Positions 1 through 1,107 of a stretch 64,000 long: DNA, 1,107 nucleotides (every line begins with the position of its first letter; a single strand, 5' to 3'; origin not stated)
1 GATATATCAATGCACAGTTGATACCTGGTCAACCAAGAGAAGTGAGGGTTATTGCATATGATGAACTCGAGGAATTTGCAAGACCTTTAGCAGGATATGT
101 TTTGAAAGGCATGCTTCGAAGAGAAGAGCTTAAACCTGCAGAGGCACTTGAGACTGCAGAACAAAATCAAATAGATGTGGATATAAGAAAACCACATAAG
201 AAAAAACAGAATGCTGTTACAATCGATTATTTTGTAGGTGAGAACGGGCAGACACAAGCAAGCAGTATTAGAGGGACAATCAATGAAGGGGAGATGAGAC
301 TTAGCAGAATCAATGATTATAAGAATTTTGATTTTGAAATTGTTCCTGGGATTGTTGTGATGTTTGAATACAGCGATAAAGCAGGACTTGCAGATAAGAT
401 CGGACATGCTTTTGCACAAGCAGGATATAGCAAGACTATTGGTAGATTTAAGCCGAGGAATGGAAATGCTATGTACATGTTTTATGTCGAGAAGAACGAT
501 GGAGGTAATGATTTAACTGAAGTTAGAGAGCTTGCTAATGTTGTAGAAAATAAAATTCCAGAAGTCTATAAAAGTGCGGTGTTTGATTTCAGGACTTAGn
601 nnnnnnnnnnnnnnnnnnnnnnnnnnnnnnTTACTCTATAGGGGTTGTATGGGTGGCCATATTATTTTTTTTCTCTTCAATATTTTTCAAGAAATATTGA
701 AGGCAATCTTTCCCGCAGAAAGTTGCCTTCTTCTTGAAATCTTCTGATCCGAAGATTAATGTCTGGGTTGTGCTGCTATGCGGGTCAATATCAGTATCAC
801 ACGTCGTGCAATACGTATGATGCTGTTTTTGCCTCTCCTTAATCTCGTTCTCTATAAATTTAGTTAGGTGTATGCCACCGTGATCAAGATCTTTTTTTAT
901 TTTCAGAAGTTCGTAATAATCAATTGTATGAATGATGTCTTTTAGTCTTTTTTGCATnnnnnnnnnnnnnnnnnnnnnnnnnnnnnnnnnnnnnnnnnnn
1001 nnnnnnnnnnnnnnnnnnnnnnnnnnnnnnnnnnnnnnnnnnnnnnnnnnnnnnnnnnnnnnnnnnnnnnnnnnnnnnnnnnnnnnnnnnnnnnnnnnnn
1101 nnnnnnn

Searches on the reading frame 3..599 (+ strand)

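Call 13: search_protein_families(library=pfam, proteins=[window:3-599:+], max_evalue=0.01)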
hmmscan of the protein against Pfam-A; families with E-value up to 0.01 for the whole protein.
window:3-599:+ (198 aa): 0 families

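Call 14: search_protein_families(library=ncbifam, proteins=[window:3-599:+], max_evalue=0.01)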
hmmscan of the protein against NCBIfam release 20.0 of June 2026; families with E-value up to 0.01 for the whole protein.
window:3-599:+ (198 aa): 1 family
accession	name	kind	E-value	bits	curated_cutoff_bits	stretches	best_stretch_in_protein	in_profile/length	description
TIGR01327.1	PGDH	equivalog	5.7e-10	38.6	454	1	3-182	337-519/525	phosphoglycerate dehydrogenase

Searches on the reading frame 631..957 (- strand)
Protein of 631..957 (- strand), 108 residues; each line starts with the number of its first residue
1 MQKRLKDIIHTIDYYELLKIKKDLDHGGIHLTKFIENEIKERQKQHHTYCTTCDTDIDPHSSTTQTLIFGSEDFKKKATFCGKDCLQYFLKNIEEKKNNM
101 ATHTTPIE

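Call 13: search_protein_families(library=pfam, proteins=[window:631-957:-], max_evalue=0.01)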
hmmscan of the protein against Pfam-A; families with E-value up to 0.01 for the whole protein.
window:631-957:- (108 aa): 1 family
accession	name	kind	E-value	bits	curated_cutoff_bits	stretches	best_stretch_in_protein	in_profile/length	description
PF24461.1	DUF7576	-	0.0005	20.3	27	1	41-87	10-56/60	Family of unknown function (DUF7576)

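Call 14: search_protein_families(library=ncbifam, proteins=[window:631-957:-], max_evalue=0.01)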
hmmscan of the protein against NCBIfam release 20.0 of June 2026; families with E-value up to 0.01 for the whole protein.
window:631-957:- (108 aa): 0 families

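Call 15: find_encoding_contigs(protein=window:631-957:-, flank=3000, max_places=10)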
Protein window:631-957:- (108 aa): 10 contigs read that carry it; 4 places shown.
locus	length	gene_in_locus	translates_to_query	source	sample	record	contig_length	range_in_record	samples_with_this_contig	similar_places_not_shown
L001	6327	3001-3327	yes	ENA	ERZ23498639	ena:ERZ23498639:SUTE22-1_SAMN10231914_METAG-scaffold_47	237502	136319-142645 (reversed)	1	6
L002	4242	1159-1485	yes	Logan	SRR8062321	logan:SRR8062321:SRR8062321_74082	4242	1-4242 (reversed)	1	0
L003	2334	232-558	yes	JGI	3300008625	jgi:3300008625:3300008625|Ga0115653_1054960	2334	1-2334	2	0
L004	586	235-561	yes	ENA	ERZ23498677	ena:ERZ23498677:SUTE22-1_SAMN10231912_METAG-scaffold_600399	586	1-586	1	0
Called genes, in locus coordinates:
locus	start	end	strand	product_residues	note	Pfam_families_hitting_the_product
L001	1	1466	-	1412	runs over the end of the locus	PF13229:Beta_helix, PF05048:NosD, PF13229:Beta_helix, PF17803:Cadherin_4, PF17892:Cadherin_5, PF17963:Big_9, PF17803:Cadherin_4, PF17892:Cadherin_5, +6 more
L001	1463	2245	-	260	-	-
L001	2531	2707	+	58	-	-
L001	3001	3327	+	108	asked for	-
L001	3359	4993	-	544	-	PF00389:2-Hacid_dh, PF02826:2-Hacid_dh_C, PF19304:PGDH_inter (weak)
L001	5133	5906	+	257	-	PF13840:ACT_7 (weak)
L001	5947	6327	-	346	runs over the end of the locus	PF01156:IU_nuc_hydro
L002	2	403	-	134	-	?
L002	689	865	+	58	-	-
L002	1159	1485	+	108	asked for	-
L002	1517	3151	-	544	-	PF00389:2-Hacid_dh, PF02826:2-Hacid_dh_C, PF19304:PGDH_inter (weak)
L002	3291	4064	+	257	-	PF13840:ACT_7 (weak)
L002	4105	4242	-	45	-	?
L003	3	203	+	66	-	?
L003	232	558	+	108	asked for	-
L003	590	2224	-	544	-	PF00389:2-Hacid_dh, PF02826:2-Hacid_dh_C, PF19304:PGDH_inter (weak)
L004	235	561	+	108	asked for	-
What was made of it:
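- It is called as a gene in one metagenome annotation (L003, call 15).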

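Call 16: find_homologous_proteins(query=window:631-957:-, max_evalue=0.001)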
Query window:631-957:- (108 aa): 40 proteins with E <= 0.001 among 48 candidates.
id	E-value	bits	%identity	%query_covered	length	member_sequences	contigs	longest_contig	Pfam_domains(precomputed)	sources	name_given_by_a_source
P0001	3.0e-66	238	99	100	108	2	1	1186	-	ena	-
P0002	4.0e-42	160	70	97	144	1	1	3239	-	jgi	jgi:hypothetical protein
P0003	4.9e-41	157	65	100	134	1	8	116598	-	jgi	jgi:hypothetical protein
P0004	4.7e-40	154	67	93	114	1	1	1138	-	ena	-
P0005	5.9e-38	147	64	93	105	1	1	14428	-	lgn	-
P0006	2.2e-37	145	61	97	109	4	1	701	-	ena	-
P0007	5.2e-37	144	67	93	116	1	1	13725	-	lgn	-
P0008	8.6e-37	143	64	94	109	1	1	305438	-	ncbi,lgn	ncbi:MAG: hypothetical protein ACMXYG_00300 [Candidatus Woesearchaeota archaeon]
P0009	2.7e-36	142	59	96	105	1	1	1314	-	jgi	jgi:hypothetical protein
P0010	3.5e-36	141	61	92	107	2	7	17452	PF24461.2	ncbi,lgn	ncbi:MAG: hypothetical protein ACMXYE_01635 [Candidatus Woesearchaeota archaeon]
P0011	1.3e-35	139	61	99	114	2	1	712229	-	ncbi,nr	ncbi:hypothetical protein H6503_03430 [Candidatus Woesearchaeota archaeon]|nr:hypothetical protein [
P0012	1.4e-35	139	59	95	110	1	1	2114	-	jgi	-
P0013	2.3e-35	139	57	98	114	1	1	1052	-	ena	-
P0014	2.8e-35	138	56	96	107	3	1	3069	-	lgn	-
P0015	8.6e-35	137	58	92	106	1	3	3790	-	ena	-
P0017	2.1e-34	136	58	98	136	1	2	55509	-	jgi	jgi:hypothetical protein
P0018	3.6e-34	135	56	98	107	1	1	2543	-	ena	-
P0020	2.9e-32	129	58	91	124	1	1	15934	-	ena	-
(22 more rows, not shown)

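Call 18: find_related_loci(query=A1, collection=genome_contigs, flank=2500)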
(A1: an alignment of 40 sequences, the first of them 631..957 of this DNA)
Query A1 (108 aa) in genome_contigs; peptide patterns used: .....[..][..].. (x = any residue, [..] = any of these).
90 stretches matched a pattern; 45 encode a relative of the query (tblastn E <= 1e-3); 45 distinct loci.
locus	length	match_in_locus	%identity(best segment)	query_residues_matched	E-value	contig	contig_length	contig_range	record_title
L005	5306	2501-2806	64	1-101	3e-41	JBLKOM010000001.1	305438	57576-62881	MAG: Candidatus Woesearchaeota archaeon isolate MAG.221 NODE_35_length_305438_cov_12.631649, whole genome shotgun sequen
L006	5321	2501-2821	61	1-107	2e-40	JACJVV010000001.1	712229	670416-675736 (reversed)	MAG: Candidatus Woesearchaeota archaeon isolate HK-STAS-Nano-4 HK-STAS-Nano-4_1, whole genome shotgun sequence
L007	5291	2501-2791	62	1-97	1e-39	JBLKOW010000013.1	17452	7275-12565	MAG: Candidatus Woesearchaeota archaeon isolate MAG.4 NODE_9225_length_17452_cov_14.207712, whole genome shotgun sequenc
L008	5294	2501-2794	49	4-101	7e-34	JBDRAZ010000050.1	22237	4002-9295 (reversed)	MAG: archaeon isolate MEGAHIT-group-1.1032 k141_9164210, whole genome shotgun sequence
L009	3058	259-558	52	1-100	7e-33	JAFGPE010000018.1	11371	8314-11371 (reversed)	MAG: Candidatus Woesearchaeota archaeon isolate Zod_Metabat.672 k87_1823766, whole genome shotgun sequence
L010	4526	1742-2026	55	1-95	5e-32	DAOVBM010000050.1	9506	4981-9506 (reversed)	MAG TPA_asm: Candidatus Woesearchaeota archaeon isolate CSMAG_1005 CSMAG_1005_k141_5103962_length_9506_cov_11.9742, whol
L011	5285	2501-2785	47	1-95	4e-32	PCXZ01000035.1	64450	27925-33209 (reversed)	MAG: Candidatus Woesearchaeota archaeon CG10_big_fil_rev_8_21_14_0_10_44_13 CG10_8_21_14_0.10_scaffold_450_c, whole geno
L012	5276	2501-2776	52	4-95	5e-31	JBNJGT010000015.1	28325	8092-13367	MAG: Nanobdellota archaeon isolate Y22_30dBSe2.bin.114 NODE_726_length_28325_cov_32.791929, whole genome shotgun sequenc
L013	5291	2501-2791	49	2-98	2e-30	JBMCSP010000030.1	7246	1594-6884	MAG: Nanoarchaeota archaeon isolate D1M13_35 NODE_3659_length_7246_cov_4.114866, whole genome shotgun sequence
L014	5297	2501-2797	48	1-99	9e-30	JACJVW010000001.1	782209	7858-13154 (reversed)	MAG: Candidatus Woesearchaeota archaeon isolate HK-STAS-Nano-5 HK-STAS-Nano-5_1, whole genome shotgun sequence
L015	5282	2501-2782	47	1-94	1e-29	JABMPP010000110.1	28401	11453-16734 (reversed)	MAG: Candidatus Woesearchaeota archaeon isolate bin.305 k141_6657330, whole genome shotgun sequence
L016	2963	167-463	46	1-99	1e-29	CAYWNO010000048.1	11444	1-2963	MAG TPA_asm: uncultured Methanosarcinales archaeon isolate SRP178908_co1_9 genome assembly, contig: NODE_4109_length_114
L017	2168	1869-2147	47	1-93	1e-29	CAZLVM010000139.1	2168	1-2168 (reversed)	MAG TPA_asm: uncultured Methanosarcinales archaeon isolate binchicken_co171_24 genome assembly, contig: NODE_37847_lengt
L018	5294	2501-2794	45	1-98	6e-29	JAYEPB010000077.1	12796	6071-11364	MAG: Nanoarchaeota archaeon isolate MAG014 MAG014_77, whole genome shotgun sequence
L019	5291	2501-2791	45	1-97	5e-28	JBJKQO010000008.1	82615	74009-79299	MAG: Candidatus Woesearchaeota archaeon isolate Bin_36 S1Ck127_159524_flag_1_multi_9.0000_len_82615, whole genome shotgu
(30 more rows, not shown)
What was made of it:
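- Homologues of the 108-aa protein are named Woesearchaeota or Nanobdellota (calls 16, 18).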

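Call 19: find_related_loci(query=A1, collection=metagenome_contigs, flank=2500)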
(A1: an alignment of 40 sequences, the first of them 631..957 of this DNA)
Query A1 (108 aa) in metagenome_contigs; peptide patterns used: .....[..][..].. (x = any residue, [..] = any of these).
129 stretches matched a pattern; 39 encode a relative of the query (tblastn E <= 1e-3); 39 distinct loci.
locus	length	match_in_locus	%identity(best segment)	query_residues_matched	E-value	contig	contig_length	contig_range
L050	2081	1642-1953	60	1-104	1e-41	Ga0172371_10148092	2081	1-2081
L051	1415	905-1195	61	3-99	1e-40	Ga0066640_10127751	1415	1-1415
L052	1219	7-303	50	4-106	7e-36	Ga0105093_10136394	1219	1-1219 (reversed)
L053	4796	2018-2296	57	2-94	2e-34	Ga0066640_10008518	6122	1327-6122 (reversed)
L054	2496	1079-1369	54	1-97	5e-34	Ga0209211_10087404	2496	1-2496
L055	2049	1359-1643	54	5-99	2e-33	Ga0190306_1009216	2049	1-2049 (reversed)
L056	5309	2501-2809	50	1-103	1e-32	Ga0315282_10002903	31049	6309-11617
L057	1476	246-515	52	4-93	1e-32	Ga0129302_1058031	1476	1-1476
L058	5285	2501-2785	47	1-95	2e-32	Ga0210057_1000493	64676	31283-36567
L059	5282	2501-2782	51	4-97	7e-32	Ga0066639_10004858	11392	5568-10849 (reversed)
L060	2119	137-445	44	1-103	1e-30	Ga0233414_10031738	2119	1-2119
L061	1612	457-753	48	1-96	8e-29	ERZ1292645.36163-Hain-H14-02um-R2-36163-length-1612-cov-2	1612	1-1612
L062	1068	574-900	43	3-108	1e-28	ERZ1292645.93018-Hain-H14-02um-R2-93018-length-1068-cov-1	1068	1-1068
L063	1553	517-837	41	1-106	5e-28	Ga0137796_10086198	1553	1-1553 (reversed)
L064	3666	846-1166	41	1-107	1e-27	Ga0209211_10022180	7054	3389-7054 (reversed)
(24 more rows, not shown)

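Call 27: find_encoding_contigs(protein=P0002, flank=1500, max_places=3)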
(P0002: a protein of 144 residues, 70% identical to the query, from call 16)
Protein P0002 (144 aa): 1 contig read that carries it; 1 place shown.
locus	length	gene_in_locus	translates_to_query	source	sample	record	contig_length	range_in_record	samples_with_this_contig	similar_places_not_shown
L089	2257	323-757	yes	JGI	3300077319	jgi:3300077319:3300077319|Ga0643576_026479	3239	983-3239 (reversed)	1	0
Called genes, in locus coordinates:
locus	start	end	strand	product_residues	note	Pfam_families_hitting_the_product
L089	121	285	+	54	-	-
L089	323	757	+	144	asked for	-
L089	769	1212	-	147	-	PF00293:NUDIX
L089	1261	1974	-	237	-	PF12801:Fer4_5 (weak)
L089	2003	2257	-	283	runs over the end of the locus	PF03796:DnaB_C (weak), PF06745:ATPase, PF13481:AAA_25 (weak), PF07088:GvpD_P-loop (faint)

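Call 28: find_encoding_contigs(protein=P0003, flank=1500, max_places=3)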
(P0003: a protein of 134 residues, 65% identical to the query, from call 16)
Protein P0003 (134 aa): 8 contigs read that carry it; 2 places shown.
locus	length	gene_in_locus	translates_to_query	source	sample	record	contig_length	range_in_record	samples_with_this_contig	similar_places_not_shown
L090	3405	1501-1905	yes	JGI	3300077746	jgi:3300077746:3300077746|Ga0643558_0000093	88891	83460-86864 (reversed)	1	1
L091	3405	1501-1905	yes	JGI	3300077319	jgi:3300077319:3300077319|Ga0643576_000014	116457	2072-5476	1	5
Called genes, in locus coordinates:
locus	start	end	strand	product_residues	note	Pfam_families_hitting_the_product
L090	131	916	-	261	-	-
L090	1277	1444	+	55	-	-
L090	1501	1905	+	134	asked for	-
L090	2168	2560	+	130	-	PF21485:IF5A-like_N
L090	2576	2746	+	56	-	-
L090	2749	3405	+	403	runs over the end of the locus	PF02163:Peptidase_M50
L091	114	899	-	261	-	-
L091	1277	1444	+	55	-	-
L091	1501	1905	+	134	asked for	-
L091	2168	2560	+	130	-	PF21485:IF5A-like_N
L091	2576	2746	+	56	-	-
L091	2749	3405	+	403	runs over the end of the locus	PF02163:Peptidase_M50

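Call 29: find_encoding_contigs(protein=P0005, flank=1500, max_places=3)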
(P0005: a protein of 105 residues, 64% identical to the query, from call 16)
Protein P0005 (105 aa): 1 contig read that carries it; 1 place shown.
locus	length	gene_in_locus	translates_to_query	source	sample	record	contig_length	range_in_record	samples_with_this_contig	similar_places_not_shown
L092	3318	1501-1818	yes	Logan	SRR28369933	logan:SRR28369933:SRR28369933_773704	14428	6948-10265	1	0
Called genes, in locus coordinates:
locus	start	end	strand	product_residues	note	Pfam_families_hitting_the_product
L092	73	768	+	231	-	PF03946:Ribosomal_L11_N, PF00298:Ribosomal_L11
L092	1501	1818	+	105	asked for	-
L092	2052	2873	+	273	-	-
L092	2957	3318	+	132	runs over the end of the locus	PF21485:IF5A-like_N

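Call 30: find_encoding_contigs(protein=P0007, flank=1500, max_places=3)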
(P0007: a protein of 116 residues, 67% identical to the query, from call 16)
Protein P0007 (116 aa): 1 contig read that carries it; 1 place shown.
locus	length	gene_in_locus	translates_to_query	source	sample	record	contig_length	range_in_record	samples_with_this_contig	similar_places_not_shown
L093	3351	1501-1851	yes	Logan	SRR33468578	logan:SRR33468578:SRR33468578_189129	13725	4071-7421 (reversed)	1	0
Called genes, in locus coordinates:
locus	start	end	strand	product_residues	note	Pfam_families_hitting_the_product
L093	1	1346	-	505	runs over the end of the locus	-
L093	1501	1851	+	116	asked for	-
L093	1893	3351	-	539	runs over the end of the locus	PF00389:2-Hacid_dh, PF02826:2-Hacid_dh_C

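Call 33: find_encoding_contigs(protein=P0004, flank=1000, max_places=2)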
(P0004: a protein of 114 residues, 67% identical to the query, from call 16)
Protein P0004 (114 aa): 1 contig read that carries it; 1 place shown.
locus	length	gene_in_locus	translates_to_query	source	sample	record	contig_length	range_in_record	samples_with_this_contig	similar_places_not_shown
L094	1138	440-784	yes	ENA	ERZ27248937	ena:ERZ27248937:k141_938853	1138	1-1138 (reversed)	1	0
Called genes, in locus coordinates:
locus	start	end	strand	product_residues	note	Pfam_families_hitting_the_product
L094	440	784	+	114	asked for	-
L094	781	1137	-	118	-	?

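Call 34: find_encoding_contigs(protein=P0014, flank=1000, max_places=2)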
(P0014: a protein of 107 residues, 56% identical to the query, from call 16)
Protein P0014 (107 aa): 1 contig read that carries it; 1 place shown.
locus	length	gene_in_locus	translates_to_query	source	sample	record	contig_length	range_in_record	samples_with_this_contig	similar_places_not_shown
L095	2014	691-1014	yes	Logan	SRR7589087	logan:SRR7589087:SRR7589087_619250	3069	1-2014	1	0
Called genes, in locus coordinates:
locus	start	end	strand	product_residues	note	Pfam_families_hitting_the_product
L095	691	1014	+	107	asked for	-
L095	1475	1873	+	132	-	PF21485:IF5A-like_N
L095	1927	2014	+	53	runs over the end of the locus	-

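Call 35: find_encoding_contigs(protein=P0017, flank=1000, max_places=2)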
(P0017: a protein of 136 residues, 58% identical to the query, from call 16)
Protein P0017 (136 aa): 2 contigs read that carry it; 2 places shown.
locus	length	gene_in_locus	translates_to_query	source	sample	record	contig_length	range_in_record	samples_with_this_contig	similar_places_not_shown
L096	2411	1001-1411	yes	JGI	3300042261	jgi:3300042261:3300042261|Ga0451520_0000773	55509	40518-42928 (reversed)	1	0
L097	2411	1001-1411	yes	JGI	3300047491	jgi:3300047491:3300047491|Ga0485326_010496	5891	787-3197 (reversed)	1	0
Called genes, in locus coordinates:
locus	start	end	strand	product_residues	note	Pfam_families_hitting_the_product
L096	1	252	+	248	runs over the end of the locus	PF03946:Ribosomal_L11_N, PF00298:Ribosomal_L11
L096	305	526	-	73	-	-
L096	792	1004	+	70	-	-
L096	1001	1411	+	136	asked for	-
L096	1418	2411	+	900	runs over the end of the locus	PF00690:Cation_ATPase_N, PF00122:E1-E2_ATPase, PF13246:Cation_ATPase, PF00702:Hydrolase, PF12710:HAD (weak), PF08282:Hydrolase_3 (faint), PF00689:Cation_ATPase_C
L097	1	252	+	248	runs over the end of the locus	PF03946:Ribosomal_L11_N, PF00298:Ribosomal_L11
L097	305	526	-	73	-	-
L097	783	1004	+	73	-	-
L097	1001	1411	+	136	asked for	-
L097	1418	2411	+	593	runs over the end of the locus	?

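Call 36: find_encoding_contigs(protein=P0020, flank=1000, max_places=2)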
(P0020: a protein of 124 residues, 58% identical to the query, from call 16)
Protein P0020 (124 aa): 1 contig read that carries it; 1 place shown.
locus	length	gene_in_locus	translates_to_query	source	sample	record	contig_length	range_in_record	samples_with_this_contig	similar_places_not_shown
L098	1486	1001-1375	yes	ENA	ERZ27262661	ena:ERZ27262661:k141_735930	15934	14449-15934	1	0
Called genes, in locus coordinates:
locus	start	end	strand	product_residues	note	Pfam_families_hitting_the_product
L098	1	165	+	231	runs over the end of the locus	PF03946:Ribosomal_L11_N, PF00298:Ribosomal_L11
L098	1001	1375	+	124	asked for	-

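Call 37: find_encoding_contigs(protein=P0018, flank=1000, max_places=2)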
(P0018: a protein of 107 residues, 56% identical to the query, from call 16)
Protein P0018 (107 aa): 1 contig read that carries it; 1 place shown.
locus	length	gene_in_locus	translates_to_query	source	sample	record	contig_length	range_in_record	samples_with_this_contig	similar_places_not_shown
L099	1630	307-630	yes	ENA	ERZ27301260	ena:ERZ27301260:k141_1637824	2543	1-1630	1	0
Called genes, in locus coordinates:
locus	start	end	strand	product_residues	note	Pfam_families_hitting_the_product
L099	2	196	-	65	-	?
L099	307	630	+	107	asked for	-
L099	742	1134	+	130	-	PF21485:IF5A-like_N, PF01287:eIF-5a (weak)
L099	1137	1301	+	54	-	-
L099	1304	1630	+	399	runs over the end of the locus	PF02163:Peptidase_M50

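Call 38: find_encoding_contigs(protein=P0012, flank=1000, max_places=2)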
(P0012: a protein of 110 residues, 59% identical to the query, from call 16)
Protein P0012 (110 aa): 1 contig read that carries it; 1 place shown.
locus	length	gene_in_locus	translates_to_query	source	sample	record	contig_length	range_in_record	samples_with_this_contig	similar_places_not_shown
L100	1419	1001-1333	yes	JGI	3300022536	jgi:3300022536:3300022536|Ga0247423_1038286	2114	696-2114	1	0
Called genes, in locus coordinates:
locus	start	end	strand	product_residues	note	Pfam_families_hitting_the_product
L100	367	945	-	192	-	-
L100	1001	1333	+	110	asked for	-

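Call 44: search_solved_structures(query=A1, max_evalue=10, show_alignments=2)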
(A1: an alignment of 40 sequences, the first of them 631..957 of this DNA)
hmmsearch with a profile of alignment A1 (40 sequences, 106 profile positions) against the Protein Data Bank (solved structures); distinct sequences matched with E-value up to 10: 5.
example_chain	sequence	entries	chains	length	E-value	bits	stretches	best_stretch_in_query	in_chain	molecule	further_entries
4pdc_E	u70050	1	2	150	0.23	15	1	56-97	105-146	CPXV018 protein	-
4ffe_X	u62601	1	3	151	0.23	15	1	56-97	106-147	CPXV018 protein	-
8hdv_A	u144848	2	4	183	0.68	13.4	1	11-48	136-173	De novo design cavitated protein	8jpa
3tgn_A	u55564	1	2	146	0.76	13.3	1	29-68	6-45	Adc operon repressor AdcR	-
5k2m_E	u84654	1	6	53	0.96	13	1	38-67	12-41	Probable lysine biosynthesis protein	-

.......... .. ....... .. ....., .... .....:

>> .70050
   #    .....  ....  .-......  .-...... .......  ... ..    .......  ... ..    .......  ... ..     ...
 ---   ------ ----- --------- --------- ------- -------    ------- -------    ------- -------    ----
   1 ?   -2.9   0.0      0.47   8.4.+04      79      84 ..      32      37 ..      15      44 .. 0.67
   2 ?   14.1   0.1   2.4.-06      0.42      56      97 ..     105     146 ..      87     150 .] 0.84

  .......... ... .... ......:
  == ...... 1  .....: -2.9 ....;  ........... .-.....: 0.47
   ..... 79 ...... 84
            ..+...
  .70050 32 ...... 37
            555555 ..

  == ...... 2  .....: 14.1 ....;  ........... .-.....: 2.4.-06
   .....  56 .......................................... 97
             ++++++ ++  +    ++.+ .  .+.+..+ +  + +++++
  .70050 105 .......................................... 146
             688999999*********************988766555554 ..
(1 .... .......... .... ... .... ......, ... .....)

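Call 46: search_protein_families(library=pfam, proteins=[window:631-957:-], max_evalue=10)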
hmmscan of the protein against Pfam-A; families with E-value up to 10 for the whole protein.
window:631-957:- (108 aa): 1 family
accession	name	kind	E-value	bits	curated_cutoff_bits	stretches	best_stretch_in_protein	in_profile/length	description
PF24461.1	DUF7576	-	0.0005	20.3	27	1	41-87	10-56/60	Family of unknown function (DUF7576)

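Call 54: predict_structure(alignment_id=A1)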
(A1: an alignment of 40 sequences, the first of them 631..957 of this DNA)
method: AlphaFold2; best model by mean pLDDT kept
length: 108 residues; sequences in the alignment: 40
mean_pLDDT: 83.8   pTM: 0.47
mean pLDDT of the five models: 83.8, 82.4, 81.0, 81.1, 79.7
residues with pLDDT >= 90: 42; 70-90: 51; 50-70: 9; < 50: 6
segments of 3 or more residues with pLDDT < 50: 103-108
pLDDT, mean of each block of 10 residues (from residue 1): 80 94 94 91 76 85 87 86 92 82 47
secondary structure, 60 per line:
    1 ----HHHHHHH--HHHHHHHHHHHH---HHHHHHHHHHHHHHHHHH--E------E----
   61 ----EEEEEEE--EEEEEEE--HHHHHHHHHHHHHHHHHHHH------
elements in order: H5-11 H14-25 H29-46 E65-71 E74-80 H83-102

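Call 65: fold_search(model_id=the predicted structure, library=pdb)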
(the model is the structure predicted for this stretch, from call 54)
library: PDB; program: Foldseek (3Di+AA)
matches with E <= 10: 227; with E <= 0.001: 0
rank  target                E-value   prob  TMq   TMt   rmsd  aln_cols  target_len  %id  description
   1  9bh5_AV               1.0e-01  0.89  0.30  0.39   7.6        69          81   10  High-resolution C. elegans 80S ribosome structure - class 1 (released 2024-09-04)
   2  9v27_sx               1.1e-01  0.87  0.33  0.41   7.0        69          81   16  Cryo- EM structure of small subunit (body) of 75S ribosome with A/P- & P/E- tRNAs from Entamoeba histolytica (released 2025-10-08)
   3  8auv_G                1.2e-01  0.97  0.36  0.45   3.9        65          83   15  Cryo-EM structure of the plant 40S subunit (released 2023-06-07)
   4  8fvy_V                1.2e-01  0.96  0.31  0.40   3.2        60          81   13  40S subunit of the Giardia lamblia 80S ribosome (released 2024-01-24)
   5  7r4x_V                1.6e-01  0.90  0.34  0.43   5.1        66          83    9  Cryo-EM reconstruction of the human 40S ribosomal subunit - Full map (released 2023-02-22)
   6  9v21_sx               1.6e-01  0.82  0.32  0.40   6.6        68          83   16  Cryo- EM structure of 75S ribosome with P- tRNA from Entamoeba histolytica (released 2025-10-08)
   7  9h3g_BW               1.7e-01  0.93  0.34  0.48   5.2        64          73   14  Structure of the Arabidopsis thaliana 80S ribosome in complex with P- and E-site tRNAs and mRNA (released 2026-02-04)
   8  8ova_AR               1.7e-01  0.87  0.32  0.38   7.1        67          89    9  CRYO-EM STRUCTURE OF TRYPANOSOMA BRUCEI PROCYCLIC FORM 80S RIBOSOME : PARENTAL STRAIN (released 2023-11-29)
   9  8a98_SY               1.7e-01  0.82  0.29  0.37   6.1        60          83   12  CRYO-EM STRUCTURE OF LEISHMANIA MAJOR 80S RIBOSOME : snoRNA MUTANT (released 2023-10-11)
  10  7qix_L                1.8e-01  0.90  0.33  0.42   5.4        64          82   16  Specific features and methylation sites of a plant ribosome. 40S body ribosomal subunit. (released 2022-06-15)
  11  8c01_a                1.9e-01  0.69  0.28  0.34   8.1        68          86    9  Enp1TAP_A population of yeast small ribosomal subunit precursors (released 2022-12-28)
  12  8q7z_Au               2.0e-01  0.87  0.34  0.43   5.0        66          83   11  Structure of the G. gallus 80S non-rotated ribosome (released 2024-08-28)
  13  4bts_AZ               2.2e-01  0.85  0.33  0.36   7.2        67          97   12  THE CRYSTAL STRUCTURE OF THE EUKARYOTIC 40S RIBOSOMAL SUBUNIT IN COMPLEX WITH EIF1 AND EIF1A (released 2013-07-17)
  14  8a3w_SY               2.3e-01  0.82  0.32  0.38   7.0        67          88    9  CRYO-EM STRUCTURE OF LEISHMANIA MAJOR 80S RIBOSOME : WILD TYPE (released 2023-12-20)
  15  7oyc_V2               2.5e-01  0.90  0.32  0.39   3.2        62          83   13  Cryo-EM structure of the Xenopus egg 80S ribosome (released 2022-07-20)
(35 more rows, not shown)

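Call 88: search_protein_families(library=padloc, proteins=[window:631-957:-], max_evalue=0.01)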
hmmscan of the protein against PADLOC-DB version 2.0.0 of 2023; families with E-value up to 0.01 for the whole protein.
window:631-957:- (108 aa): 0 families
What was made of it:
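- Closest known: Type III toxin-antitoxin RNA repeats. Different: The downstream protein has no PADLOC or ToxN-like match (call 88).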
